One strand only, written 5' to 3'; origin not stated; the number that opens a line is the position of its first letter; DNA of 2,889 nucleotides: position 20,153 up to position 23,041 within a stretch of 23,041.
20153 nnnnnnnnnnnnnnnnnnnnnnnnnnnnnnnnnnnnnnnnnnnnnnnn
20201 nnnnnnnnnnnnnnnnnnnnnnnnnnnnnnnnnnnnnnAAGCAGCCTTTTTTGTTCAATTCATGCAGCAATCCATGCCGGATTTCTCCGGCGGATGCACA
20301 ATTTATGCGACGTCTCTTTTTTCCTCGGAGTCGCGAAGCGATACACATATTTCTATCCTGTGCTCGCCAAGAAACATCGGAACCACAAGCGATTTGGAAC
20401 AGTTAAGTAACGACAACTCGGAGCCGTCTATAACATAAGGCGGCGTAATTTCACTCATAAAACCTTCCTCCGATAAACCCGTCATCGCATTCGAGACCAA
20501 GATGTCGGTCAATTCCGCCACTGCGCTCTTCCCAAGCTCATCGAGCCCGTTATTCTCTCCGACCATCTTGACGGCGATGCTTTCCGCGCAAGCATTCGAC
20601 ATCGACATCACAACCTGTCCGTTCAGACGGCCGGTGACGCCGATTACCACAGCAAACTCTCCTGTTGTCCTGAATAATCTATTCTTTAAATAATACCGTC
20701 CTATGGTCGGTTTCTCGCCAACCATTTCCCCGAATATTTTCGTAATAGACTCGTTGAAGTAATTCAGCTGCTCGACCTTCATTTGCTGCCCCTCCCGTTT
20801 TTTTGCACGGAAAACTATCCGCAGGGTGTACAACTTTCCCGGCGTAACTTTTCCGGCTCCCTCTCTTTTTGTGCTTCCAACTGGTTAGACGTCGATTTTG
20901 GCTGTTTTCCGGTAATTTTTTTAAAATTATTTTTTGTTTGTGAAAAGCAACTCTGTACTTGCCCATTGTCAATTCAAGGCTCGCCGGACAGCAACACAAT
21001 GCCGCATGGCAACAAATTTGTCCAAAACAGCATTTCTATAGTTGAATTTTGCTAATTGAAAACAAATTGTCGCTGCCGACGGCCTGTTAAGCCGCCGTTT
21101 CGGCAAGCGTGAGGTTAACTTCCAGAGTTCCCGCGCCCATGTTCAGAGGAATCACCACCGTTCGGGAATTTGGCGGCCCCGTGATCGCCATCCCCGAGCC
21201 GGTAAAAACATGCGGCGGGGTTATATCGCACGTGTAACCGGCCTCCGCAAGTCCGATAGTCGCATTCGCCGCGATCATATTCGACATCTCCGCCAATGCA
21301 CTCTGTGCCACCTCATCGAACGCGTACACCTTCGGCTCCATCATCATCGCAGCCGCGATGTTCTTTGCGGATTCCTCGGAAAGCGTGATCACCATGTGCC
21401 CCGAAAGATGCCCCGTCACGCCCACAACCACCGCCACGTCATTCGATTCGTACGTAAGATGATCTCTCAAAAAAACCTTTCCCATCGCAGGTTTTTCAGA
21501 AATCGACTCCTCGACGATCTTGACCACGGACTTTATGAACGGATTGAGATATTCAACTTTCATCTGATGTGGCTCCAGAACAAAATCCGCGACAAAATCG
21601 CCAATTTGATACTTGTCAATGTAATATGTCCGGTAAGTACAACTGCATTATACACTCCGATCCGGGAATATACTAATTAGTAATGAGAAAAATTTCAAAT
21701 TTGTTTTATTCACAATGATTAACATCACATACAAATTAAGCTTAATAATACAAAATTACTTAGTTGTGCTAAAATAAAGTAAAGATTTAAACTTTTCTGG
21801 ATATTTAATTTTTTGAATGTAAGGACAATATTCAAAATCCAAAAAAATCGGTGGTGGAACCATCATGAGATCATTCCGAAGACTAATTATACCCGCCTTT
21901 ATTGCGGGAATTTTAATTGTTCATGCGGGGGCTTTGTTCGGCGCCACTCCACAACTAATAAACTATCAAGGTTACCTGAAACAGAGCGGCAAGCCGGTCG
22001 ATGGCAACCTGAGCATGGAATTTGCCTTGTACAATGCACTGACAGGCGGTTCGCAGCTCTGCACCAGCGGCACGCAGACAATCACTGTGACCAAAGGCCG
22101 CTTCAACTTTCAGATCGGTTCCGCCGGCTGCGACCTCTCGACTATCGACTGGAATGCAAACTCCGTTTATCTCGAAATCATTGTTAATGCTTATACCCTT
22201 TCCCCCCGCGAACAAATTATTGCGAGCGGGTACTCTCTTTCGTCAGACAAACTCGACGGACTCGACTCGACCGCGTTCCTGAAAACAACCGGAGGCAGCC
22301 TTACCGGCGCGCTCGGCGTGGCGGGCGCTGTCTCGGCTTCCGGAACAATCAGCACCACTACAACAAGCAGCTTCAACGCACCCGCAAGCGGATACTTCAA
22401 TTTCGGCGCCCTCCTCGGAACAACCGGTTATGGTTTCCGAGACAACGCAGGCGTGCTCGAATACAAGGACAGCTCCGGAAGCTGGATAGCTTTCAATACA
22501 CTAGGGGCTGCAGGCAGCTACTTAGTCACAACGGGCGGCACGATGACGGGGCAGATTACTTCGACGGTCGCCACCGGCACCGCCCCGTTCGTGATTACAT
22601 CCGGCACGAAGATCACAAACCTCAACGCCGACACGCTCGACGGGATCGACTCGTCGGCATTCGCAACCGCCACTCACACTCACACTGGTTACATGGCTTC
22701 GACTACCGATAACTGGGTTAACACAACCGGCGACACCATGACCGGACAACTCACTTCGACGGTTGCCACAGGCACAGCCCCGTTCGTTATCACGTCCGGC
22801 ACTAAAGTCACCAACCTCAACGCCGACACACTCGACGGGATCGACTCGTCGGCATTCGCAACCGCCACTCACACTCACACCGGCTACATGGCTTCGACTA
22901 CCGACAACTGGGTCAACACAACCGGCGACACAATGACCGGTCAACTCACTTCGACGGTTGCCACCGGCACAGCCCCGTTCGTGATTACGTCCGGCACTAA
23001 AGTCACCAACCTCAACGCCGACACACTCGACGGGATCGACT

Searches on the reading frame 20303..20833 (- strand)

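Call 37: search_protein_families(library=pfam, proteins=[window:20303-20833:-], max_evalue=0.001)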
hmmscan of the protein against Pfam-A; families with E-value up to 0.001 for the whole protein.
window:20303-20833:- (176 aa): 2 families
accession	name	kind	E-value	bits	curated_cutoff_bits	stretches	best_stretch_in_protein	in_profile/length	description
PF13690.11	CheX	-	1.3e-13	51.2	27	1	61-150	2-90/94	Chemotaxis phosphatase CheX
PF04509.17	CheC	-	2.5e-05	24.6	22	1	101-134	2-36/38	CheC-like family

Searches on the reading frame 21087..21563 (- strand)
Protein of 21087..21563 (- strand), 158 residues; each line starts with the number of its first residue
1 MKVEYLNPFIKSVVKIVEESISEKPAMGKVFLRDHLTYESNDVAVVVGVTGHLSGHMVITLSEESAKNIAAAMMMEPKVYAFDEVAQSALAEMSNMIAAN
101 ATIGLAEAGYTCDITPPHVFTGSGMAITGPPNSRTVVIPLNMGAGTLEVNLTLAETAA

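Call 73: search_protein_families(library=pfam, proteins=[window:21087-21563:-], max_evalue=0.1)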
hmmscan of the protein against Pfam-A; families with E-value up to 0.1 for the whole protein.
window:21087-21563:- (158 aa): 2 families
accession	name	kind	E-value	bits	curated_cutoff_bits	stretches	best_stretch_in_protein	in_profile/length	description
PF13690.11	CheX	-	6.6e-20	71.4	27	1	43-140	1-93/94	Chemotaxis phosphatase CheX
PF04509.17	CheC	-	4.6e-06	26.9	22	1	86-119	2-36/38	CheC-like family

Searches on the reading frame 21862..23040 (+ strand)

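Call 73: search_protein_families(library=pfam, proteins=[window:21862-23040:+], max_evalue=0.1)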
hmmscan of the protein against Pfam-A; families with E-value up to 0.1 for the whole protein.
window:21862-23040:+ (393 aa): 2 families
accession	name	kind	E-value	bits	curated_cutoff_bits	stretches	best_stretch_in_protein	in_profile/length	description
PF23371.1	Vp24_capsid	-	0.0083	16.1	27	0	252-293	35-79/192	Capsid protein Vp24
PF03613.19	EIID-AGA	-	0.013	15.2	25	0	279-328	174-222/265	PTS system mannose/fructose/sorbose family IID component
